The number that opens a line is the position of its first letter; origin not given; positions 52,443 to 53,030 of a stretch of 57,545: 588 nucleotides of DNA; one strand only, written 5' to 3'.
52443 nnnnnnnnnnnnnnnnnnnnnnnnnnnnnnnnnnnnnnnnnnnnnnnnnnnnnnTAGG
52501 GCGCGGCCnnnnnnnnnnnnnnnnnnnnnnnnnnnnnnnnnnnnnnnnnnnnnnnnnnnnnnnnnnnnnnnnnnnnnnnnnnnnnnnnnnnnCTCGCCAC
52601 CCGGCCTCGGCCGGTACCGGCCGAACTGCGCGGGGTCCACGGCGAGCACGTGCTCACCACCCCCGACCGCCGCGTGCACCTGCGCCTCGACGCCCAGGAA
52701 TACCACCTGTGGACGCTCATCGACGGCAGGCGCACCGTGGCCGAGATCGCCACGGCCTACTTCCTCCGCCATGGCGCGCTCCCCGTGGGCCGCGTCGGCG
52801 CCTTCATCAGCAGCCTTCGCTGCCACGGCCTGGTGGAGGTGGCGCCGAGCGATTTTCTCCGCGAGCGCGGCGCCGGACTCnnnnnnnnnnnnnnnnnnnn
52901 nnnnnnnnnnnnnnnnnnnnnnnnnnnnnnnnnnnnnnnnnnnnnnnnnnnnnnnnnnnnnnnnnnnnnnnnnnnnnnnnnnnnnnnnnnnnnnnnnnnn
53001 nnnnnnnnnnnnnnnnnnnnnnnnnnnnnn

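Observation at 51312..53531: RiPP-like trio: squalene/phytoene-synthase-like protein + NHLP/Nif11-style 77-aa peptide + PqqD(RRE)-M50 protease fusion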

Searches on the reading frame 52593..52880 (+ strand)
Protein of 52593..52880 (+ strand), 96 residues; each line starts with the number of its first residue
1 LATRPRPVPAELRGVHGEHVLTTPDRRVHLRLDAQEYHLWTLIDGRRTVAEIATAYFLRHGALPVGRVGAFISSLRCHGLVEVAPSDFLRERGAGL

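Call 88: search_solved_structures(query=A8, max_evalue=1, show_alignments=2)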
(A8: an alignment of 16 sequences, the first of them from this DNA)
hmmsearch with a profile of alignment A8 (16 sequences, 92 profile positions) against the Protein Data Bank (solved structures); distinct sequences matched with E-value up to 1: 22.
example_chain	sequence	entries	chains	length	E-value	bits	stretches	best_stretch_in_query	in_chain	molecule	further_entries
4qkr_A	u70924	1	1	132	1.8e-06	30.8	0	10-31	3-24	DE NOVO PROTEIN 6XTYR/PV2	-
3p6j_A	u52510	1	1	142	1.5e-05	27.9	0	10-31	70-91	de novo designed beta-trefoil architecture with symmetric primary structure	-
3p6i_A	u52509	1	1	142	3.2e-05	26.8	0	10-31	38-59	de novo designed beta-trefoil architecture with symmetric primary structure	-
3o49_A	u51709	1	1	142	8.7e-05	25.4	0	10-31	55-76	de novo designed beta-trefoil architecture with symmetric primary structure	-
3o4a_A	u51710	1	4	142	9e-05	25.4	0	10-31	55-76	de novo designed beta-trefoil architecture with symmetric primary structure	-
4f34_A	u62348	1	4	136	0.0001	25.2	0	10-31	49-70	de novo protein Symfoil-4V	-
3o4c_A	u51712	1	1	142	0.00012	25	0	10-31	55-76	de novo designed beta-trefoil architecture with symmetric primary structure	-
3o4b_A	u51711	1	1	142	0.00013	24.9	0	10-31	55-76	de novo designed beta-trefoil architecture with symmetric primary structure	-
3o4d_A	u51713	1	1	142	0.00014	24.8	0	10-31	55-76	de novo designed beta-trefoil architecture with symmetric primary structure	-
3q7w_A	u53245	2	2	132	0.0019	21.1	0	10-31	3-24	de novo designed beta-trefoil architecture with symmetric primary structure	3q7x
4qks_A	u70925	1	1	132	0.0073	19.3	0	10-31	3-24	DE NOVO PROTEIN 6XTRP/PV2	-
3snv_A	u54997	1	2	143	0.0086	19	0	10-31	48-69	Symfoil-4T/Permutation #1 synthetic protein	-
3ogf_A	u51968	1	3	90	0.013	18.5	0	10-31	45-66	de novo designed dimeric trefoil-fold sub-domain which forms homo-trimer assembly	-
5sxy_A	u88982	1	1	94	0.025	17.5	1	4-51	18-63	Bifunctional coenzyme PQQ synthesis protein C/D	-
5v1u_A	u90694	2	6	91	0.043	16.8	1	9-78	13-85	TbiB1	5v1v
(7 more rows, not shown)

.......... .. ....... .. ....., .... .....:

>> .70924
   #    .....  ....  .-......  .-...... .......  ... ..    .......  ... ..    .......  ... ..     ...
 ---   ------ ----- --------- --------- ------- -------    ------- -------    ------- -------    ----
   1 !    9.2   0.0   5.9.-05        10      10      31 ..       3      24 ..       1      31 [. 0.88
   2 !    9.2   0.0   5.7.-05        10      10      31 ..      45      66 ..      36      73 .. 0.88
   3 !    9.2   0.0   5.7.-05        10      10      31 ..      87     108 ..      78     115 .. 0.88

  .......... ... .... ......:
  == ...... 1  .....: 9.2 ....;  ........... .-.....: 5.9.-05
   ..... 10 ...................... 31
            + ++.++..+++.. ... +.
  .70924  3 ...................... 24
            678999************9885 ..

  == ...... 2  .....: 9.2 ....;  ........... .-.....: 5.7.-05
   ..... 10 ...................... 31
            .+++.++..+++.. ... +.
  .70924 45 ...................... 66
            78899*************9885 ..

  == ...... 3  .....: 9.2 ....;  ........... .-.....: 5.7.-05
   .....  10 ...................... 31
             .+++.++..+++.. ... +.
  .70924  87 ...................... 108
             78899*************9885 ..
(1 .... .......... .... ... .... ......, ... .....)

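Call 89: search_protein_families(library=pfam, alignment_id=A8, max_evalue=1)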
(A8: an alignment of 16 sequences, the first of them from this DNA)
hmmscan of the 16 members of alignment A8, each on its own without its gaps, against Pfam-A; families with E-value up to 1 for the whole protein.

A. member 1, seq(96 aa): 2 families
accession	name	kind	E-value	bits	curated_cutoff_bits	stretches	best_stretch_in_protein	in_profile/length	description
PF05402.18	PqqD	-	0.0057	17.4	23.4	1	18-80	1-66/67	Coenzyme PQQ synthesis protein D (PqqD)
PF05331.17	DUF742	-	0.082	13.2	27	1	30-86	39-90/114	Protein of unknown function (DUF742)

B. families by the number of members that match (of 16 scanned): 9 families
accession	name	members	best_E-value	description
PF05402.18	PqqD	12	5.3e-06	Coenzyme PQQ synthesis protein D (PqqD)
PF21782.3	PKMT_2nd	4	0.021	PKMT, C-terminal winged helix domain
PF12840.13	HTH_20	2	0.01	Helix-turn-helix domain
PF05331.17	DUF742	2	0.082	Protein of unknown function (DUF742)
PF22253.2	DUF6948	2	0.088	Domain of unknown function (DUF6948)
PF01978.25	TrmB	1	0.058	Sugar-specific transcriptional regulator TrmB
PF13785.11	DUF4178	1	0.12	Domain of unknown function (DUF4178)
PF21766.3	Dit_C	1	0.16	Dit, C-terminal domain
PF01022.26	HTH_5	1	0.3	Bacterial regulatory protein, arsR family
